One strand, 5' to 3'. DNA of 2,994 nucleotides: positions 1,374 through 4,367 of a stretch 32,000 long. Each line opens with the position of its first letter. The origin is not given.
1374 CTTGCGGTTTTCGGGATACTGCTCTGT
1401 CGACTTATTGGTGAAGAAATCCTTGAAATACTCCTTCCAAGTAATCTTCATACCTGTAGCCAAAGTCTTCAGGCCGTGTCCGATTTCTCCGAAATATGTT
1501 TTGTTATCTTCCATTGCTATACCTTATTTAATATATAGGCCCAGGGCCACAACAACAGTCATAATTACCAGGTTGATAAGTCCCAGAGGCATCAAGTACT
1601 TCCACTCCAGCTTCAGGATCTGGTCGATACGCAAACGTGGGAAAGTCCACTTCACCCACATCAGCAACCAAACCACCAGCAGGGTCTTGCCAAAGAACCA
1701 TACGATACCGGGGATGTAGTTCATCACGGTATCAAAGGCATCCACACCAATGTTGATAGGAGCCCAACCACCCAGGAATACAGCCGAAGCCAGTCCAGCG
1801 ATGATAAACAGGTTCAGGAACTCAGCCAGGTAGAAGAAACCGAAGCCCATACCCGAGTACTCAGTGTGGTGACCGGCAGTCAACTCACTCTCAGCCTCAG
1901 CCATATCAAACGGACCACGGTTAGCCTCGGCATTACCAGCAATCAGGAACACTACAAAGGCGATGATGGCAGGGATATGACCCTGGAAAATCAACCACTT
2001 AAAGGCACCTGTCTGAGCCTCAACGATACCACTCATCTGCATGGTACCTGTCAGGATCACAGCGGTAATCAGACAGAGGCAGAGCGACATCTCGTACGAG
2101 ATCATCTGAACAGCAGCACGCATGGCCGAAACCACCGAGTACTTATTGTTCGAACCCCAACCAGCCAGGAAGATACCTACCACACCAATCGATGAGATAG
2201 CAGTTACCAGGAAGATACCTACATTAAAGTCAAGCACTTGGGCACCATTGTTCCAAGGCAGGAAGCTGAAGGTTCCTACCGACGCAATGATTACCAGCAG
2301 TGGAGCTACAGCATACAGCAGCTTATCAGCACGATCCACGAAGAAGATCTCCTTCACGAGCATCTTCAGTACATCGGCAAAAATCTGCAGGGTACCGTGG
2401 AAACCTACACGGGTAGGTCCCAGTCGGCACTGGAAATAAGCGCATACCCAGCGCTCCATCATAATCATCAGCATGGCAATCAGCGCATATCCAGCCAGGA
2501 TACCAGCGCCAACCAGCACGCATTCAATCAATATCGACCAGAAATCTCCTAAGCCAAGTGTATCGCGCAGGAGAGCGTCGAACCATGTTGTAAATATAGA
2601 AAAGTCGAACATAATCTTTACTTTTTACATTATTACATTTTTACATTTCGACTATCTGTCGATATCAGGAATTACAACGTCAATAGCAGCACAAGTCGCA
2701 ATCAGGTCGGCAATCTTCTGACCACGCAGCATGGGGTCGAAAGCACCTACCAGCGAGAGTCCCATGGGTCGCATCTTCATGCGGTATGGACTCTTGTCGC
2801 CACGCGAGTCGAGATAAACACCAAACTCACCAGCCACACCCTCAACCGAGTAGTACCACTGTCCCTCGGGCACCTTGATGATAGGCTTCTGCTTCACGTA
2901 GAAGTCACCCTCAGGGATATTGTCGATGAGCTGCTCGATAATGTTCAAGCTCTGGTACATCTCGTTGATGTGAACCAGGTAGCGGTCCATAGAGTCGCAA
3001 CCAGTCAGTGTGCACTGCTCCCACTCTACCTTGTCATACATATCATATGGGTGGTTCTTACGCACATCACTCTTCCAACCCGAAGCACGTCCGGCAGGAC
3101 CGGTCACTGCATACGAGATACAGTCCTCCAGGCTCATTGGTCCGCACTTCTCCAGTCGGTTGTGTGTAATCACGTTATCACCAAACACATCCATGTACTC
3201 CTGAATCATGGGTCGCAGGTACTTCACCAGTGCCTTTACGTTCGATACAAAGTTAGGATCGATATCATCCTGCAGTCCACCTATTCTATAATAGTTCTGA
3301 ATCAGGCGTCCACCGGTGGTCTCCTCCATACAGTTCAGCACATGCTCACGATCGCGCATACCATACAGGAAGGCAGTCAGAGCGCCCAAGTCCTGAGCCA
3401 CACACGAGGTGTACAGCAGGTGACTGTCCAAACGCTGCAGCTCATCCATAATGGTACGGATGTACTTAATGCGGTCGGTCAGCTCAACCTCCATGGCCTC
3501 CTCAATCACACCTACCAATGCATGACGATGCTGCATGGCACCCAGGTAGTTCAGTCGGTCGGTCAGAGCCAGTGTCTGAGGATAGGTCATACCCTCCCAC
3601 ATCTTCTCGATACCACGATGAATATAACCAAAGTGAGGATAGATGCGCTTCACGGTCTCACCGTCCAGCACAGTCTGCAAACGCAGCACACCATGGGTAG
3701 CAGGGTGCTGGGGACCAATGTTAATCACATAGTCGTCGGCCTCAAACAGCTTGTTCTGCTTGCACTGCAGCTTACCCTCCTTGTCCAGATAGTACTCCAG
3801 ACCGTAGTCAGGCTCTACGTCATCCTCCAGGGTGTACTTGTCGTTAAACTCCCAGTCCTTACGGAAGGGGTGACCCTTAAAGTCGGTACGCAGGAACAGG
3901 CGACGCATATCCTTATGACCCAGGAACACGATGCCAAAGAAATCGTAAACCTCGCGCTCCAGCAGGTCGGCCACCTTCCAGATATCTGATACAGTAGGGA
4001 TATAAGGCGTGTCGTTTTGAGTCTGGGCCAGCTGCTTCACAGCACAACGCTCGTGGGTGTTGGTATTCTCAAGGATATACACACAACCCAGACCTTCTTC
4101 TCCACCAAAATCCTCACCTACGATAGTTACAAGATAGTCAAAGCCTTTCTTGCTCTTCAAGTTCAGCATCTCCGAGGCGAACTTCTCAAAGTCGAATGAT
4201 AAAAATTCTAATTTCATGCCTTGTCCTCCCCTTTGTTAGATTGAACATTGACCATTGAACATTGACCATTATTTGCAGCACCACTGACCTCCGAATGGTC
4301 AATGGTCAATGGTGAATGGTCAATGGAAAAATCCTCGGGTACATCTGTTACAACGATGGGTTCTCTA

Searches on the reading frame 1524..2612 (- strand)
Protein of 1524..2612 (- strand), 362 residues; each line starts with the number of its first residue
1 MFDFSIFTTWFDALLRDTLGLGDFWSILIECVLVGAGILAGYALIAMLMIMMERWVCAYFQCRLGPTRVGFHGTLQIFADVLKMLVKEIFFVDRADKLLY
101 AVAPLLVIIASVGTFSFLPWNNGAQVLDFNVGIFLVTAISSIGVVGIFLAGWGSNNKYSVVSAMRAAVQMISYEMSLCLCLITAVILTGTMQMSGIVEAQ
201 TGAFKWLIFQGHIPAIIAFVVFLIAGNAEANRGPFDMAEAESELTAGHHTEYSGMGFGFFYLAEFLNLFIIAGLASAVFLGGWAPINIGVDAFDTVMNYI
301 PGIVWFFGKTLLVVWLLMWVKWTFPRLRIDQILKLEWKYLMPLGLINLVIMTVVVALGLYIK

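Call 54: search_protein_families(library=pfam, proteins=[window:1524-2612:-], max_evalue=0.00001)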
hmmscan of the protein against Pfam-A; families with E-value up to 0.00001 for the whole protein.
window:1524-2612:- (362 aa): 1 family
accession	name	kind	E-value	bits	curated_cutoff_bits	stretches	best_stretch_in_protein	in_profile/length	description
PF00146.26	NADHdh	-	2.9e-107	358.9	27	1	38-351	6-297/298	NADH dehydrogenase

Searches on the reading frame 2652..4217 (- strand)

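Call 54: search_protein_families(library=pfam, proteins=[window:2652-4217:-], max_evalue=0.00001)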
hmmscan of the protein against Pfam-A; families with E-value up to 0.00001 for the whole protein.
window:2652-4217:- (521 aa): 2 families
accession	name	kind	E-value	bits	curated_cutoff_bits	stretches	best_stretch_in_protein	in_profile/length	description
PF00346.24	Complex1_49kDa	-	9.4e-76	254.9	24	2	276-444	1-169/271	Respiratory-chain NADH dehydrogenase, 49 Kd subunit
PF00329.25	Complex1_30kDa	-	1.8e-30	106.5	22.5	1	16-126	11-122/124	Respiratory-chain NADH dehydrogenase, 30 Kd subunit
